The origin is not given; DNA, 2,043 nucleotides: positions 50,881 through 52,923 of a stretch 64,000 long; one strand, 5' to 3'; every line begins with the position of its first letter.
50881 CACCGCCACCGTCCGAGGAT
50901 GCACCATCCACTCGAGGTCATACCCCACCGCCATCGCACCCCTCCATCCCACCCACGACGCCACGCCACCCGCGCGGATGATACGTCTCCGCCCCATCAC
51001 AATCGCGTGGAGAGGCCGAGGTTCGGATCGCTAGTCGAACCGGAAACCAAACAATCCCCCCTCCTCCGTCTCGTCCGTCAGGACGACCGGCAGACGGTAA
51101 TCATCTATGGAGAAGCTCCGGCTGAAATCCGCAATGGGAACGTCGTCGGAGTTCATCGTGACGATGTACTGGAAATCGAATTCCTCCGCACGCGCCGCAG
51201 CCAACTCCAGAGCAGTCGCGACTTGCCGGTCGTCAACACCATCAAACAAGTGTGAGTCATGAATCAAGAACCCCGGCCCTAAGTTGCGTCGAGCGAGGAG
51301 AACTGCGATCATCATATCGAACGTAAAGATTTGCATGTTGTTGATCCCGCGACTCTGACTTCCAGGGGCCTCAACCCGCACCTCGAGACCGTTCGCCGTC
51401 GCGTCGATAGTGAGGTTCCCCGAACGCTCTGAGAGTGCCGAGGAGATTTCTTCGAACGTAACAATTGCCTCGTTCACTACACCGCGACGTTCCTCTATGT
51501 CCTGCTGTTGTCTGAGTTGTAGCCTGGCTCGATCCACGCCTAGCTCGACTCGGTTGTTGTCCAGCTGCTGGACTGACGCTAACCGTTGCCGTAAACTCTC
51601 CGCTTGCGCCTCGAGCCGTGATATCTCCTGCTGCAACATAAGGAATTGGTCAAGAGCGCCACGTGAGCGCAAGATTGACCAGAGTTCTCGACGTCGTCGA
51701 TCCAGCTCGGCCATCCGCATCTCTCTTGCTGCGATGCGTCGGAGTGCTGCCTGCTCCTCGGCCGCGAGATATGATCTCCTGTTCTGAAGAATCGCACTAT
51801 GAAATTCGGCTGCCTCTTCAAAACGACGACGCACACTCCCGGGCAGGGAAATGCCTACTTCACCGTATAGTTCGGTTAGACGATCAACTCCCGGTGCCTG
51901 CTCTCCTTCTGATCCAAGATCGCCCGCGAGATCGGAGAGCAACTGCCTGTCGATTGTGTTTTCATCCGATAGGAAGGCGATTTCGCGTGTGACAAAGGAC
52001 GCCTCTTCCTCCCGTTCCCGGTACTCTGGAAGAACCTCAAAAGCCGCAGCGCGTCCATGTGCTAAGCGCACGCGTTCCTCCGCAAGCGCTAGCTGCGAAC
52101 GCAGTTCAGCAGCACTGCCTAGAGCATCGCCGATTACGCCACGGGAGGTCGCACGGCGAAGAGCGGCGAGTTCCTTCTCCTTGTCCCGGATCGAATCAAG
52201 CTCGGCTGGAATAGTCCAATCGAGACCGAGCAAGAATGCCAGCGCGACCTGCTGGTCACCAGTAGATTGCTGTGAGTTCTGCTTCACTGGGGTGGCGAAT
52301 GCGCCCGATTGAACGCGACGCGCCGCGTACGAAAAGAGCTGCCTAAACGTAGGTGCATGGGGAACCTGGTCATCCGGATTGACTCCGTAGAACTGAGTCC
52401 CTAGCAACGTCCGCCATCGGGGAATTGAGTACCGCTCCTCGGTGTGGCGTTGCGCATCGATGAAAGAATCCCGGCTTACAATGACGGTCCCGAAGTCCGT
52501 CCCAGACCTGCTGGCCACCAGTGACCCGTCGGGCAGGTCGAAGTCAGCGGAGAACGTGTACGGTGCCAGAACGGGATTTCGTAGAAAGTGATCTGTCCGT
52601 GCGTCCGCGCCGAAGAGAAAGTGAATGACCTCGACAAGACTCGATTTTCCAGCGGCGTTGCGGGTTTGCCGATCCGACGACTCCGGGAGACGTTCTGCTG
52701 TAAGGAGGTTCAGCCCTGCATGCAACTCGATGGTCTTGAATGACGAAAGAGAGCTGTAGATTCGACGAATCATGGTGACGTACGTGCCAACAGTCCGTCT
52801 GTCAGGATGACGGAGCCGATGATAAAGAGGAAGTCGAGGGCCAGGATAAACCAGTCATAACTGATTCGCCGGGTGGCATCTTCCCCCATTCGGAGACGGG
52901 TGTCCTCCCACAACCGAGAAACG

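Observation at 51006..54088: Lower-GC ~3 kb island at the 3' end of tRNA-Met carrying a three-gene ABC-ATPase cassette (ABC-3C-like conflict system?)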

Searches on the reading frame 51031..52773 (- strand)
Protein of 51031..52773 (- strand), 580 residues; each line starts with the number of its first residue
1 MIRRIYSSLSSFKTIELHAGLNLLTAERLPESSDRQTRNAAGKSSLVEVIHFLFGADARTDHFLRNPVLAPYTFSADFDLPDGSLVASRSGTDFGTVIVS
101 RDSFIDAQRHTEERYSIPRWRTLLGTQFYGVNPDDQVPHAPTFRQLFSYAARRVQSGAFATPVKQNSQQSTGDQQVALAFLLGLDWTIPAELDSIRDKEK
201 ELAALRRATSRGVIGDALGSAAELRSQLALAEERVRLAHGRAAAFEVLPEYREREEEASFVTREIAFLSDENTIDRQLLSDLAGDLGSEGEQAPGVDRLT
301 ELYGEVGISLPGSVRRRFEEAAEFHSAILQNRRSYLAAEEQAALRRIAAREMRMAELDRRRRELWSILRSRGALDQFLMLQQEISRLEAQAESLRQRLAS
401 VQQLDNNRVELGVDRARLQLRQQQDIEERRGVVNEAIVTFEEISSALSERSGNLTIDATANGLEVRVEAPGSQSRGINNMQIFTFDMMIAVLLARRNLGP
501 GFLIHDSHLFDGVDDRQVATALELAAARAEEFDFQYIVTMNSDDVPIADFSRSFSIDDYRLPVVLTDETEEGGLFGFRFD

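Call 4: search_protein_families(library=pfam, proteins=[window:51031-52773:-], max_evalue=0.1)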
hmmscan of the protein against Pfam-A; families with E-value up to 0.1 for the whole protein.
window:51031-52773:- (580 aa): 5 families
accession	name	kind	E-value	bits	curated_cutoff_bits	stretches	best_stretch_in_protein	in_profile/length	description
PF10088.15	DUF2326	-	5.5e-39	133.5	28.7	1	444-579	2-141/141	Uncharacterised protein conserved in bacteria (DUF2326)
PF20275.3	CTD10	-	5.2e-09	37.2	28.1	1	279-404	3-133/134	C-terminal domain 10 of the ABC-three component (ABC-3C) systems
PF13476.12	AAA_23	-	0.012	16.7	27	0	13-59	13-48/201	AAA domain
PF10988.14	DUF2807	-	0.081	13.1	24.2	0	407-472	33-96/181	Putative auto-transporter adhesin, head GIN domain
PF13304.12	AAA_21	-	0.082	13.4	27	0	38-59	7-26/304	AAA domain, putative AbiEii toxin, Type IV TA system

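Call 5: search_protein_families(library=padloc, proteins=[window:51031-52773:-], max_evalue=0.1)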
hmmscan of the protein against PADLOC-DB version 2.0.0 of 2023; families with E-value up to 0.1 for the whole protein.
window:51031-52773:- (580 aa): 8 families
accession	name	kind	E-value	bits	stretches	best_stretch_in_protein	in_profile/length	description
PDLC04774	PDC-M68B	-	5.8e-151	501.9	1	1-579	1-581/581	-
PDLC03859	LmuB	-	4.8e-07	27.3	1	13-411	17-327/611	-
PDLC03860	LmuB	-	0.0071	12.9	0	38-61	34-57/565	-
PDLC03204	mREase_II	-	0.0088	14.4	1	104-150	68-111/164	Type II methyl-directed restriction enzyme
PDLC03862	LmuB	-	0.013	11.8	0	331-406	407-482/643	-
PDLC00255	LmuB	-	0.042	10.6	0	38-62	34-58/550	AAA ATPase domain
PDLC00254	LmuB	-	0.057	10.1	0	13-62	20-62/563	AAA ATPase domain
PDLC03863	LmuB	-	0.096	9.3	0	39-59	33-53/610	-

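Call 6: search_protein_families(library=ncbifam, proteins=[window:51031-52773:-], max_evalue=0.1)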
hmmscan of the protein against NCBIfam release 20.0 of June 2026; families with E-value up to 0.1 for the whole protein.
window:51031-52773:- (580 aa): 2 families
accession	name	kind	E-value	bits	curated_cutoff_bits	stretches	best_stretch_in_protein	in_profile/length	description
NF045780.1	TrlF_fam_ATP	equivalog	0.035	12.8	350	0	42-453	321-712/944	TrlF family AAA-like ATPase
NF003442.0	PRK04976.1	equivalog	0.07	13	132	0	373-423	39-89/211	molecular chaperone TorD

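Call 10: find_encoding_contigs(protein=window:51031-52773:-, flank=10000, max_places=10)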
Protein window:51031-52773:- (580 aa): 3 contigs read that carry it; 3 places shown.
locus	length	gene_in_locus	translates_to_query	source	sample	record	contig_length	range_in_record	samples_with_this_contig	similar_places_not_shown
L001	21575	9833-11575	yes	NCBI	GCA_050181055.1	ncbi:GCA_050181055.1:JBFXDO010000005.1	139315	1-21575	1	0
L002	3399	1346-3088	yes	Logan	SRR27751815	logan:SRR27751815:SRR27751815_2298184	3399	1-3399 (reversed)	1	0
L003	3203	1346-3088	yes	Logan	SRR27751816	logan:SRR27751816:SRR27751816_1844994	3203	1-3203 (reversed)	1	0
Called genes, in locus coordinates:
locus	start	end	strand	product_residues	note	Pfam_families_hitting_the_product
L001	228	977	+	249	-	PF00106:adh_short, PF08659:KR, PF13561:adh_short_C2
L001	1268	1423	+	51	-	-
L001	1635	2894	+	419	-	PF22691:Thiolase_C_1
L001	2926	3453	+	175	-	PF12172:zf-ChsH2 (weak), PF01796:OB_ChsH2_C (weak)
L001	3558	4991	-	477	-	PF00083:Sugar_tr, PF06609:TRI12 (weak), PF07690:MFS_1, PF12832:MFS_1_like (faint)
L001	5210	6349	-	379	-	PF13452:FAS1_DH_region (weak)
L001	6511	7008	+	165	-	PF00731:AIRC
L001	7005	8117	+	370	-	PF22660:RS_preATP-grasp-like, PF02222:ATP-grasp, PF02786:CPSase_L_D2 (weak), PF17769:PurK_C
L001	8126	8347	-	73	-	PF10041:DUF2277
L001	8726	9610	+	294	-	PF20275:CTD10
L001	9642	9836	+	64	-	PF20293:MC6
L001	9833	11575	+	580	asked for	PF20275:CTD10, PF10088:DUF2326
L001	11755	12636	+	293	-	PF12680:SnoaL_2 (weak)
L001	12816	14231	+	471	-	PF13380:CoA_binding_2, PF13607:Succ_CoA_lig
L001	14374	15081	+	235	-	PF00582:Usp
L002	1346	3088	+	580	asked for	PF20275:CTD10, PF10088:DUF2326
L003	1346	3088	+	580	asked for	PF20275:CTD10, PF10088:DUF2326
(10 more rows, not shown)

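Call 33: search_solved_structures(query=window:51031-52773:-, max_evalue=10, show_alignments=0)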
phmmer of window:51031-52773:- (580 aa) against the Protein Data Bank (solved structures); distinct sequences matched with E-value up to 10: 1.
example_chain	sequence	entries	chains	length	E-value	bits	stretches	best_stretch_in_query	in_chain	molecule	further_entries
6g8y_A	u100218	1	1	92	1.3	11.3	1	533-562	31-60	Acetylated cis-Golgi protein, involved in ER-to-Golgi transport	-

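Call 51: find_homologous_proteins(query=window:51031-52773:-, max_evalue=0.001)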
Query window:51031-52773:- (580 aa): 444 proteins with E <= 0.001 among 8000 candidates; the best 120 are listed.
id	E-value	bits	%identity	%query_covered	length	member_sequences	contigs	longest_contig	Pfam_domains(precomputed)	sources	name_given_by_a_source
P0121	0.0e+0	1246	100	100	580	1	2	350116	PF10088.16,PF20275.4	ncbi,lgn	ncbi:MAG: ABC-three component system protein [Dehalococcoidia bacterium]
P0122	7.5e-167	575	49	100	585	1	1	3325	PF10088.16,PF20275.4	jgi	jgi:uncharacterized protein YydD (DUF2326 family)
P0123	1.0e-166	574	50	100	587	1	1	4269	PF10088.16,PF20275.4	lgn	-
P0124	4.2e-166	572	50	100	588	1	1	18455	PF10088.16,PF20275.4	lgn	-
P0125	2.2e-162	560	49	100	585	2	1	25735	PF10088.16,PF20275.4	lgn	-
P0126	5.8e-162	559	48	100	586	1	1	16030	PF10088.16,PF20275.4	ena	-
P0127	8.9e-162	558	49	100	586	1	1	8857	PF10088.16,PF20275.4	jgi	jgi:uncharacterized protein YydD (DUF2326 family)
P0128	1.9e-161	557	49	100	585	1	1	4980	PF10088.16,PF20275.4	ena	-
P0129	3.1e-161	556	47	100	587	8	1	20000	PF10088.16,PF20275.4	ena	-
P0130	4.5e-161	556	48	100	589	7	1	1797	PF10088.16,PF20275.4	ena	-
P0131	7.0e-161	555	49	100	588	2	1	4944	PF10088.16,PF20275.4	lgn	-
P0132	8.6e-161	555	49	100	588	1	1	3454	PF10088.16,PF20275.4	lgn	-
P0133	1.2e-160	554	48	100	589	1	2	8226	PF10088.16,PF20275.4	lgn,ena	-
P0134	1.3e-160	554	48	100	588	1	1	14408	PF10088.16,PF20275.4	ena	-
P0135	1.7e-160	554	47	100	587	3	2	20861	PF10088.16,PF20275.4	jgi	jgi:uncharacterized protein YydD (DUF2326 family)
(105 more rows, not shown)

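Call 53: search_solved_structures(query=A3, max_evalue=10, show_alignments=0)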
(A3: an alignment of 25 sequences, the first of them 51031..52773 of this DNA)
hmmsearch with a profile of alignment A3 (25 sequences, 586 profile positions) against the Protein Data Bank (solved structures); distinct sequences matched with E-value up to 10: 10.
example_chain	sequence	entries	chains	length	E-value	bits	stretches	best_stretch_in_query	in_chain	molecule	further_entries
3aux_A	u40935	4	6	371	0.17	13.7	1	38-110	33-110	DNA double-strand break repair rad50 ATPase | DNA double-strand break repair Rad50 ATPase,DNA double-strand break repair Rad50 ATPase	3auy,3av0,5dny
5f3w_B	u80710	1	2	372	0.55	12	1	38-110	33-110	DNA double-strand break repair Rad50 ATPase,DNA double-strand break repair Rad50 ATPase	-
6nqb_B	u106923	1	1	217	0.92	11.3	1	200-237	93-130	30S ribosomal protein S2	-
23wi_b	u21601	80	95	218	0.92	11.3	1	200-237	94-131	Small ribosomal subunit protein uS2 | 30S RIBOSOMAL PROTEIN S2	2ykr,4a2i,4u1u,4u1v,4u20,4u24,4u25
4v6y_AB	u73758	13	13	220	0.94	11.2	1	200-237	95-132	30S ribosomal protein S2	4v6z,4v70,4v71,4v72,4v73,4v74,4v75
6bu8_B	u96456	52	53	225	0.94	11.2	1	200-237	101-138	30S ribosomal protein S2 | Small ribosomal subunit protein uS2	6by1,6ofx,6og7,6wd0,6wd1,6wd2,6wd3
4ybb_AB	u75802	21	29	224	0.95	11.2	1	200-237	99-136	30S ribosomal protein S2 | Small ribosomal subunit protein uS2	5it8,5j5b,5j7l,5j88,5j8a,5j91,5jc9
6hrm_g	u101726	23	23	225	0.95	11.2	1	200-237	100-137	30S ribosomal protein S2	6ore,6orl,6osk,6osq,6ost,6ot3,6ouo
7otc_b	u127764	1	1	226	0.96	11.2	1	200-237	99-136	30S ribosomal protein S2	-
5j2l_B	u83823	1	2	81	2.8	9.7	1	386-451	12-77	protein design 2L4HC2_11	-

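Call 77: search_dna_similar(query=window:51031-52773:-, collection=plasmids, mode=protein, max_rows=12)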
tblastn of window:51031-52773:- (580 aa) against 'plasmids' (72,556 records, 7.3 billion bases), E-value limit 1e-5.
Records with a match: 50; places in all: 53; records where one place covers at least 80% of the query: 44.
Best place of each record, by identity: <60% 50.
By first word of the organism name: Streptomyces 12; Phaeobacter 7; Agrobacterium 4; Hymenobacter 2; Rhizobium 2; Vibrio 2; Caballeronia 2; Sphingomonas 1; Brucella 1; Enterobacter 1; and 16 more.
By predicted mobility (MOB-suite, as given by PLSDB): non-mobilizable 22; mobilizable 17; conjugative 11.
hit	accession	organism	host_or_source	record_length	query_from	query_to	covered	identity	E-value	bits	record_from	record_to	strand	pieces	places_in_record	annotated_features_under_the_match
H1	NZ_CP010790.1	Phaeobacter gallaeciensis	cell culture,algae aquaculture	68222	1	579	100%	47.0%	1e-137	449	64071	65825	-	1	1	ABC-three component system protein | ABC-three component system middle component 6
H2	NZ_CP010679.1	Phaeobacter gallaeciensis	cell culture,clam larvae aquaculture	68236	1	579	100%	47.0%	1e-137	449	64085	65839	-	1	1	ABC-three component system protein | ABC-three component system middle component 6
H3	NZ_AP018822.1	Sphingomonas bisphenolicum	-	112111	1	580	100%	46.9%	7e-143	464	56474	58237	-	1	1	ABC-three component system protein | ABC-three component system middle component 6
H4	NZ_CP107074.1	Brucella abortus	Bovine,cell culture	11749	1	579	100%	46.5%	2e-141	459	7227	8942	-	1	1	ABC-three component system protein | ABC-three component system middle component 6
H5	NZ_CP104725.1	Enterobacter kobei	Pure isolate,Freshwater pond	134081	1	579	100%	45.3%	4e-138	450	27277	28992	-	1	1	ABC-three component system protein | ABC-three component system middle component 6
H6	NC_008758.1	Polaromonas naphthalenivorans CJ2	-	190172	1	579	100%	44.9%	4e-133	436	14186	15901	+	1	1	ABC-three component system protein | ABC-three component system middle component 6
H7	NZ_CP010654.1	Phaeobacter inhibens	cell culture,zooplankton aquaculture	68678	1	579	100%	44.9%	1e-132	434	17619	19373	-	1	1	ABC-three component system protein | ABC-three component system middle component 6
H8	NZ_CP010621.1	Phaeobacter inhibens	cell culture,cleaning system aquaculture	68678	1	579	100%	44.9%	1e-132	434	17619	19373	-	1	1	ABC-three component system protein | ABC-three component system middle component 6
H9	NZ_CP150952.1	Yoonia sp. BS5-3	cell culture,Marine algae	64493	1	579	100%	44.6%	2e-135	442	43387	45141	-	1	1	ABC-three component system protein | ABC-three component system middle component 6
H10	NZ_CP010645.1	Phaeobacter piscinae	cell culture,fish aquaculture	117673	1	579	100%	44.1%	3e-133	436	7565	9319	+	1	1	ABC-three component system protein | ABC-three component system middle component 6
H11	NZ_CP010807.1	Phaeobacter piscinae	cell culture,cleaning system aquaculture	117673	1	579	100%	44.1%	3e-133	436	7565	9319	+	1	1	ABC-three component system protein | ABC-three component system middle component 6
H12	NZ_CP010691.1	Phaeobacter piscinae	cell culture,fish aquaculture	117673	1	579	100%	44.1%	3e-133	436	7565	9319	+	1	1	ABC-three component system protein | ABC-three component system middle component 6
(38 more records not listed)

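Call 78: search_dna_similar(query=window:51031-52773:-, collection=phages, mode=protein, max_rows=8)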
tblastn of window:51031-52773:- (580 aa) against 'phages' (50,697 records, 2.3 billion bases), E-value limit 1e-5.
No match.

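Call 79: get_annotated_region(hit=H5, flank=5000)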
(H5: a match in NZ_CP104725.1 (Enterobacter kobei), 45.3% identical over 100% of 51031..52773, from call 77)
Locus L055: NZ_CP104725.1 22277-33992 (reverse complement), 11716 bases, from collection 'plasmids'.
description: Enterobacter kobei strain SG.H2a plasmid pSG.H2a_1, complete sequence
organism: Enterobacter kobei (NCBI taxid 208224)
taxonomy: Bacteria; Pseudomonadota; Gammaproteobacteria; Enterobacterales; Enterobacteriaceae; Enterobacter; Enterobacter kobei
host: -; source: Pure isolate,Freshwater pond; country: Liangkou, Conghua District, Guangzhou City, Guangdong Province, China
typing (MOB-suite, as given by PLSDB): conjugative; replicon IncFIB,IncFII; relaxase MOBF; mating-pair formation MPF_F
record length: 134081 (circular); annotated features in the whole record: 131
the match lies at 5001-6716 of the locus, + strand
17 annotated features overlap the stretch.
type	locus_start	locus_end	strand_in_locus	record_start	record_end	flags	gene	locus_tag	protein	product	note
CDS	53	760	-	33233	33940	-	-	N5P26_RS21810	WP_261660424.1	RES family NAD+ phosphorylase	-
CDS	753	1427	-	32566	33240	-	-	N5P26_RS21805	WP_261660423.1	hypothetical protein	-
CDS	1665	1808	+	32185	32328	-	-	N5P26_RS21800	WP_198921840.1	hypothetical protein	-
CDS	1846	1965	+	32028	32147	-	-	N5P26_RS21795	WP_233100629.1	RAQPRD family integrative conjugative element protein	-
CDS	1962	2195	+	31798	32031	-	-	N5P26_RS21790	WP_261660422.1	TIGR03758 family integrating conjugative element protein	GO:0008150 - biological_process [Evidence IEA]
CDS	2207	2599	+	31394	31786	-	-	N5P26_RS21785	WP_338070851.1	TIGR03745 family integrating conjugative element membrane protein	GO:0008150 - biological_process [Evidence IEA]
CDS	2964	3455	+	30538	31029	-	-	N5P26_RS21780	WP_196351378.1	JAB domain-containing protein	-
CDS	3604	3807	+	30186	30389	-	-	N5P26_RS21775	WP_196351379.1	type II toxin-antitoxin system RelB/DinJ family antitoxin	-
CDS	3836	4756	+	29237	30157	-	-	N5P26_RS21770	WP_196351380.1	ABC-three component system protein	-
CDS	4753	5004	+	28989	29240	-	-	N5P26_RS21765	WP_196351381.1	ABC-three component system middle component 6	-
CDS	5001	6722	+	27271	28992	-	-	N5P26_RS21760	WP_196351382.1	ABC-three component system protein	-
CDS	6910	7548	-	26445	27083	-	-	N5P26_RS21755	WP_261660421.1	hypothetical protein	-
CDS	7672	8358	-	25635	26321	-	-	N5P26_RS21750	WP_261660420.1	Crp/Fnr family transcriptional regulator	GO:0006355 - regulation of DNA-templated transcription [Evidence IEA]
CDS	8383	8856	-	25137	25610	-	-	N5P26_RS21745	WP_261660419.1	hypothetical protein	-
CDS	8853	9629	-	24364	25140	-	-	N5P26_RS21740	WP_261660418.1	helix-turn-helix domain-containing protein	-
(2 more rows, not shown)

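Call 97: find_related_loci(query=A3, collection=viral_contigs, flank=6000)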
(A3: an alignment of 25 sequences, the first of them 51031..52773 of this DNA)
Query A3 (580 aa) in viral_contigs; peptide patterns used: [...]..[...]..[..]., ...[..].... (x = any residue, [..] = any of these).
29 stretches matched a pattern; 8 encode a relative of the query (tblastn E <= 1e-3); 8 distinct loci.
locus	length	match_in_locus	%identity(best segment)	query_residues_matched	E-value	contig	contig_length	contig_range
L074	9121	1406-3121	46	1-579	3e-163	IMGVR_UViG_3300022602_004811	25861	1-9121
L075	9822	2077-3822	45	1-579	2e-154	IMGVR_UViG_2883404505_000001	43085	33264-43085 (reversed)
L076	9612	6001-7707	34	1-579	3e-87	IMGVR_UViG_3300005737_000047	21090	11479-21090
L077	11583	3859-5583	32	1-579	4e-86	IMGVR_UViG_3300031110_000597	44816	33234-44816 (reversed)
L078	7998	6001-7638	32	12-570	6e-73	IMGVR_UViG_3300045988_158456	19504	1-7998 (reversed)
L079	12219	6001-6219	57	506-579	3e-18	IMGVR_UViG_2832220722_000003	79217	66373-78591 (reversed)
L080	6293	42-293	43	493-579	1e-11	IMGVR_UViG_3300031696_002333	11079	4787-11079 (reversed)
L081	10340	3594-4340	19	302-544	2e-8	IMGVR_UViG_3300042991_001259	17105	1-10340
